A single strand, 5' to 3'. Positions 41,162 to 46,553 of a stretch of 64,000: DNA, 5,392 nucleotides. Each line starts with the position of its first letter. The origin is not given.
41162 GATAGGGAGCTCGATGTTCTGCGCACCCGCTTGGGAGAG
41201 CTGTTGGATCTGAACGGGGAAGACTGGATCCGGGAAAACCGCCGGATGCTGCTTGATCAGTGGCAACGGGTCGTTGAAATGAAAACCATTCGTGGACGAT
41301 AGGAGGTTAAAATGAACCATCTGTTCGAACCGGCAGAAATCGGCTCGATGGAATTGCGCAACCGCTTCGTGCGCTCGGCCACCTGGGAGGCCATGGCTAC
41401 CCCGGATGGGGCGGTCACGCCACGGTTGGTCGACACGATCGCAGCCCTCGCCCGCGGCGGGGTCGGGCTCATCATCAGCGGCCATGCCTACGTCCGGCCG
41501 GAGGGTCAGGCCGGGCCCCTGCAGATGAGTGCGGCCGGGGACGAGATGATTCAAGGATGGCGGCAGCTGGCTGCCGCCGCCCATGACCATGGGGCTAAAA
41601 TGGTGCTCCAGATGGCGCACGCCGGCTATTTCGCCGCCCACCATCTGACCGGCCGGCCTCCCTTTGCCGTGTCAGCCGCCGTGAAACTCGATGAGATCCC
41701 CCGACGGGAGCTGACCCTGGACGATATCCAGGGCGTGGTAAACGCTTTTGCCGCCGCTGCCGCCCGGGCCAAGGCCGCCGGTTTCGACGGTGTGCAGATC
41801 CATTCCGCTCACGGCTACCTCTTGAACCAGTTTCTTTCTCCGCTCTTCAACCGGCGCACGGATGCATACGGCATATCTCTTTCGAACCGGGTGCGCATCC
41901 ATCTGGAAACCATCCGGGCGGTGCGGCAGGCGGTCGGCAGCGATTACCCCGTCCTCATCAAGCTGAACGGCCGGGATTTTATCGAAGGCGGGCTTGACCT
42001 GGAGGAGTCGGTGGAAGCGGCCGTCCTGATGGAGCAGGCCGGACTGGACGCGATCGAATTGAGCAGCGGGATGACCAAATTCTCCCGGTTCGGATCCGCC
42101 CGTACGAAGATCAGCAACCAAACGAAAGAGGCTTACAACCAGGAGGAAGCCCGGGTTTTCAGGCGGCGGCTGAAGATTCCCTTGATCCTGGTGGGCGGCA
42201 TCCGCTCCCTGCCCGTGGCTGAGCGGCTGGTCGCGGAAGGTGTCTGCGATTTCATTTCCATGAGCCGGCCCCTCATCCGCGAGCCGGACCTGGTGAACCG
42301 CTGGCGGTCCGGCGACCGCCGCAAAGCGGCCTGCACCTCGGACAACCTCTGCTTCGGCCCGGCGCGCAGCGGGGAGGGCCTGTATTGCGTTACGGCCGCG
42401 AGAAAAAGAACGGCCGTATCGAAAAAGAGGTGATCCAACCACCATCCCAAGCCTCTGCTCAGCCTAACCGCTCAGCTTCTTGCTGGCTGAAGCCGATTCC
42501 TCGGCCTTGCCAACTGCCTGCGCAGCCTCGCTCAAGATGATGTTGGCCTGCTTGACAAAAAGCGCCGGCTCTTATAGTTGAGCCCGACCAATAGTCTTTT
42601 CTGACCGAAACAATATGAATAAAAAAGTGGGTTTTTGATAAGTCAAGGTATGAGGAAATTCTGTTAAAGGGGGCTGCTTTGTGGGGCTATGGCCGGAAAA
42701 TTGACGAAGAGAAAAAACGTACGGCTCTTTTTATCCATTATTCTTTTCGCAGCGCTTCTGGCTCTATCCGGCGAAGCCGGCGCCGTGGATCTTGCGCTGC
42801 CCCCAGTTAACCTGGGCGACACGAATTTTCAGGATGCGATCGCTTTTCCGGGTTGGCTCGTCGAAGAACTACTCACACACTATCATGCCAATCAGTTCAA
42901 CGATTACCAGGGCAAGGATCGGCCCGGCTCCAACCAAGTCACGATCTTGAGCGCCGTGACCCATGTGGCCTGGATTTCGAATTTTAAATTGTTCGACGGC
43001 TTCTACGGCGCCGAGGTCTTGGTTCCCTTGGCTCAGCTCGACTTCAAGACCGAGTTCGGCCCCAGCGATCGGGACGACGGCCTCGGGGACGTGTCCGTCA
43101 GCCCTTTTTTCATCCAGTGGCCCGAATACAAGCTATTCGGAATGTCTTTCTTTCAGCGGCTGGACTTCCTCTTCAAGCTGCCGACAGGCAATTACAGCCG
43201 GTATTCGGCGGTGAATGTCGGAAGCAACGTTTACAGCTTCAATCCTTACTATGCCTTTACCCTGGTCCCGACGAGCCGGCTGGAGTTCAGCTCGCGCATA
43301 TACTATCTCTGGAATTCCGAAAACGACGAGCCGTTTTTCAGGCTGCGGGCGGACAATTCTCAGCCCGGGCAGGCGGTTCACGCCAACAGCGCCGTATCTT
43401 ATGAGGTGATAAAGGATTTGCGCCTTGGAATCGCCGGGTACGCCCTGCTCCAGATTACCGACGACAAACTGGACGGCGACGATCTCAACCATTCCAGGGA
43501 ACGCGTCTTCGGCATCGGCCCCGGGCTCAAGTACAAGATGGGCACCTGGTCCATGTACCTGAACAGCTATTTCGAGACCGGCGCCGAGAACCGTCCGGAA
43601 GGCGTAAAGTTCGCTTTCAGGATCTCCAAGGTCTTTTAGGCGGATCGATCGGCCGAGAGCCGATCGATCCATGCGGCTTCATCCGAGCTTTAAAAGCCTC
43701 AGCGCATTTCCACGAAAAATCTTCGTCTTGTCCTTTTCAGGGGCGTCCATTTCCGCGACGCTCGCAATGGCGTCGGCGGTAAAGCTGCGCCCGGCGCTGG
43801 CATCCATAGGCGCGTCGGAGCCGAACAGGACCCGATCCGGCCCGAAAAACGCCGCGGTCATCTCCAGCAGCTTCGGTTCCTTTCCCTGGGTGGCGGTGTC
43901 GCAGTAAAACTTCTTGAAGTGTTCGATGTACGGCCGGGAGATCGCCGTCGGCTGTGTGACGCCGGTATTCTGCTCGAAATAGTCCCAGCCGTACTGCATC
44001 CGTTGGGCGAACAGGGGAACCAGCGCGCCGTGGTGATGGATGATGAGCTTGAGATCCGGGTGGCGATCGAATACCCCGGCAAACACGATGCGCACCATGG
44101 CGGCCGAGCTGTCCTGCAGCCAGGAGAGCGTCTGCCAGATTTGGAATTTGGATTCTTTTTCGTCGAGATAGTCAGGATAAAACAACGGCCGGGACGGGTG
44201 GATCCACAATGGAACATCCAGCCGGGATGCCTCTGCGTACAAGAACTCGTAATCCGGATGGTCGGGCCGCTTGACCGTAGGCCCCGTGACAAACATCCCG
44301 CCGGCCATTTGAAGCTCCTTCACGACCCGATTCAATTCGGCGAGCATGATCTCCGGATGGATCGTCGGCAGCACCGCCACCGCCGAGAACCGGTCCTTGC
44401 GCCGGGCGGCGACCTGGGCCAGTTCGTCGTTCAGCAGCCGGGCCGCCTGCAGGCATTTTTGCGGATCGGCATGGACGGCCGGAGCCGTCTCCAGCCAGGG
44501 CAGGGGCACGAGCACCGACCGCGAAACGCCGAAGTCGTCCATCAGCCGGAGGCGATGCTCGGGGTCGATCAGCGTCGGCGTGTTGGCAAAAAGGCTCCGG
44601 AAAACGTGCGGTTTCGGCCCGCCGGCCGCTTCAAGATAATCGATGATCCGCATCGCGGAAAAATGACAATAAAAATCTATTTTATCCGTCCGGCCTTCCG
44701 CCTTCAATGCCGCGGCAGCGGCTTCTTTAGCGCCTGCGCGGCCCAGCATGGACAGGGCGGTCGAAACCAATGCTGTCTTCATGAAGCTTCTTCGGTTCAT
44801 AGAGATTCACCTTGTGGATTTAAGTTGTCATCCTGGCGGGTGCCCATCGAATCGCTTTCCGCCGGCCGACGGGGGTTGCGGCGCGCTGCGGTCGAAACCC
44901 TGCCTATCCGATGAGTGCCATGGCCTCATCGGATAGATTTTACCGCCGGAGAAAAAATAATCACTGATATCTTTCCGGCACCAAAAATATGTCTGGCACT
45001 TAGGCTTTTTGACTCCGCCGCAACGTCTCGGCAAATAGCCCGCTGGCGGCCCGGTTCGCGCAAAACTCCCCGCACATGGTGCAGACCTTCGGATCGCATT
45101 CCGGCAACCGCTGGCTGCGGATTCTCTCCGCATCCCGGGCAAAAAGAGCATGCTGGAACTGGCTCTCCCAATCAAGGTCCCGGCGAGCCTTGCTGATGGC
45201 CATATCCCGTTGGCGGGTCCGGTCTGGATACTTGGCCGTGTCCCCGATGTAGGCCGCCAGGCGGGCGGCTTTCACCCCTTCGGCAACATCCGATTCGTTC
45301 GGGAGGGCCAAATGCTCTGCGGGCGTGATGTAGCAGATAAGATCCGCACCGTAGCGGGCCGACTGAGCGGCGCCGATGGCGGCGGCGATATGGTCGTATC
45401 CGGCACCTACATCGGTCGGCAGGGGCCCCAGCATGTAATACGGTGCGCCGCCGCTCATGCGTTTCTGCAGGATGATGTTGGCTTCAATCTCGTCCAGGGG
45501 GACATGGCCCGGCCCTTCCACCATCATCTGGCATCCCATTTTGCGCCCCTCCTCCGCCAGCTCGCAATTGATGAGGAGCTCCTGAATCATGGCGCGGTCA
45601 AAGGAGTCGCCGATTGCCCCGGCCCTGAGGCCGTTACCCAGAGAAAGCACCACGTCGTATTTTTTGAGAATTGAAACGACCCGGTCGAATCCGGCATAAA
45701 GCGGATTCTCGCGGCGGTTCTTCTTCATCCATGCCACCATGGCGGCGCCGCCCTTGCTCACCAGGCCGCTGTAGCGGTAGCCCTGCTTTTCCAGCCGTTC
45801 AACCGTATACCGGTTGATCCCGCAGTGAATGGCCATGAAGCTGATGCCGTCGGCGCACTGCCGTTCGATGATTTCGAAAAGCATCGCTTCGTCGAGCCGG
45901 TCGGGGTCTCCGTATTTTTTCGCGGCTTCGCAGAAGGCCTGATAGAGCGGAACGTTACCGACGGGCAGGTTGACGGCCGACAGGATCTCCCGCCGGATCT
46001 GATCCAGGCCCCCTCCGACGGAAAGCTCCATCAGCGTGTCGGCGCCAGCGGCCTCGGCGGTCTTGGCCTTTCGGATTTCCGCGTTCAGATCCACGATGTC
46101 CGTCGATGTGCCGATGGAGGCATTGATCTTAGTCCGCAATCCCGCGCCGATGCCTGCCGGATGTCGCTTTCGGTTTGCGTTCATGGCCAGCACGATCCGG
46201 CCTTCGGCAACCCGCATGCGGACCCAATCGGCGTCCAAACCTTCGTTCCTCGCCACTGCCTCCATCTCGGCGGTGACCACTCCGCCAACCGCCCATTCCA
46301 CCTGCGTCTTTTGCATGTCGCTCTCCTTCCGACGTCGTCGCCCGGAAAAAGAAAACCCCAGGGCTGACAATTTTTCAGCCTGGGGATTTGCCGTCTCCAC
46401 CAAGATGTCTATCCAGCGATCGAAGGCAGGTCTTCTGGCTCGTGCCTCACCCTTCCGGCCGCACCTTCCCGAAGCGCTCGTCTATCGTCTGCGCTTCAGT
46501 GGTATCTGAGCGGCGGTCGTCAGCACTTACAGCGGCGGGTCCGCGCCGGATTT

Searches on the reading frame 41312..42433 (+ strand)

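Call 91: search_protein_families(library=pfam, proteins=[window:41312-42433:+], max_evalue=0.00001)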
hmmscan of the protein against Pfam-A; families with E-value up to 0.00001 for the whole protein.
window:41312-42433:+ (373 aa): 2 families
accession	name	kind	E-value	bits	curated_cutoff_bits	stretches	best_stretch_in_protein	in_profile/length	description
PF00724.26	Oxidored_FMN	-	2.3e-69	234.7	27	1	4-334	2-338/342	NADH:flavin oxidoreductase / NADH oxidase family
PF13378.12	MR_MLE_C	-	3.1e-06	27.5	29.4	0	146-249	2-76/219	Enolase C-terminal domain-like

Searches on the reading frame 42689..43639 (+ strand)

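Call 91: search_protein_families(library=pfam, proteins=[window:42689-43639:+], max_evalue=0.00001)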
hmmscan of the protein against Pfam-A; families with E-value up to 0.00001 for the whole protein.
window:42689-43639:+ (316 aa): 1 family
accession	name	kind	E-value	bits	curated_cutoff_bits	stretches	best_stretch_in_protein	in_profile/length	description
PF13557.12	Phenol_MetA_deg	-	4.8e-54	184.4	22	1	67-312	1-242/242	Putative MetA-pathway of phenol degradation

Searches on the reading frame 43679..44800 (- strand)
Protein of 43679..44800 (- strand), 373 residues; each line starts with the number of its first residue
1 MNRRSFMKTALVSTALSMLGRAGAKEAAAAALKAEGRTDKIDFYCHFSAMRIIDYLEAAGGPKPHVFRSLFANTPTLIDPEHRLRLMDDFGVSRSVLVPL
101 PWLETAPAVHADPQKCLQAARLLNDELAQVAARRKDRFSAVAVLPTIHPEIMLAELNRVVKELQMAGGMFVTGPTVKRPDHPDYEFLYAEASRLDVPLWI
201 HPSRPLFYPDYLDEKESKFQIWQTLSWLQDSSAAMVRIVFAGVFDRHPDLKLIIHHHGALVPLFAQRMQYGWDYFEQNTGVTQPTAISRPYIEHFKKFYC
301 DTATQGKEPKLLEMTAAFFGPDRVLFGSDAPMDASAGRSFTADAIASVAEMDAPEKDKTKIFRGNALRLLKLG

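Call 91: search_protein_families(library=pfam, proteins=[window:43679-44800:-], max_evalue=0.00001)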
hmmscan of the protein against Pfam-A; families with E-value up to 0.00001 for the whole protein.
window:43679-44800:- (373 aa): 1 family
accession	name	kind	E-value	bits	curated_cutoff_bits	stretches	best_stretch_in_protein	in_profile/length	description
PF04909.20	Amidohydro_2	-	2.7e-33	116.4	26.4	1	41-372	1-289/289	Amidohydrolase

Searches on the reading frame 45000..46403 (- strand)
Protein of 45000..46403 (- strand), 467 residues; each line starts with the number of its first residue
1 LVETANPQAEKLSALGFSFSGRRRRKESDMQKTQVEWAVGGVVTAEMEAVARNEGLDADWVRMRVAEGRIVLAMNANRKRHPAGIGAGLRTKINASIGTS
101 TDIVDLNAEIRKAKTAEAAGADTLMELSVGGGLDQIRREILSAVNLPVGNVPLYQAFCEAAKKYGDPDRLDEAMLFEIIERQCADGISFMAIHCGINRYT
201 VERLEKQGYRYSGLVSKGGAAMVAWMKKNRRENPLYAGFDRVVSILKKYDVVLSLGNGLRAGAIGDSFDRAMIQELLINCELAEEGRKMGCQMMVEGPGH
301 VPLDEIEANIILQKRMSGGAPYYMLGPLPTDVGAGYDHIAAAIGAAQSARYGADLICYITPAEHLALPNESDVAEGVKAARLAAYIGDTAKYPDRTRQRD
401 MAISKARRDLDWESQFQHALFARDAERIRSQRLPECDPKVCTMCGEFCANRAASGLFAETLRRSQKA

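Call 77: search_protein_families(library=pfam, proteins=[window:45000-46403:-], max_evalue=1e-8)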
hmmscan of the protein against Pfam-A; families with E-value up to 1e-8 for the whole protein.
window:45000-46403:- (467 aa): 1 family
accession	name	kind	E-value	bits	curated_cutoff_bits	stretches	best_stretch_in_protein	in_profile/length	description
PF01964.24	ThiC_Rad_SAM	-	4.9e-174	579.5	25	1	33-452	1-417/420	Radical SAM ThiC family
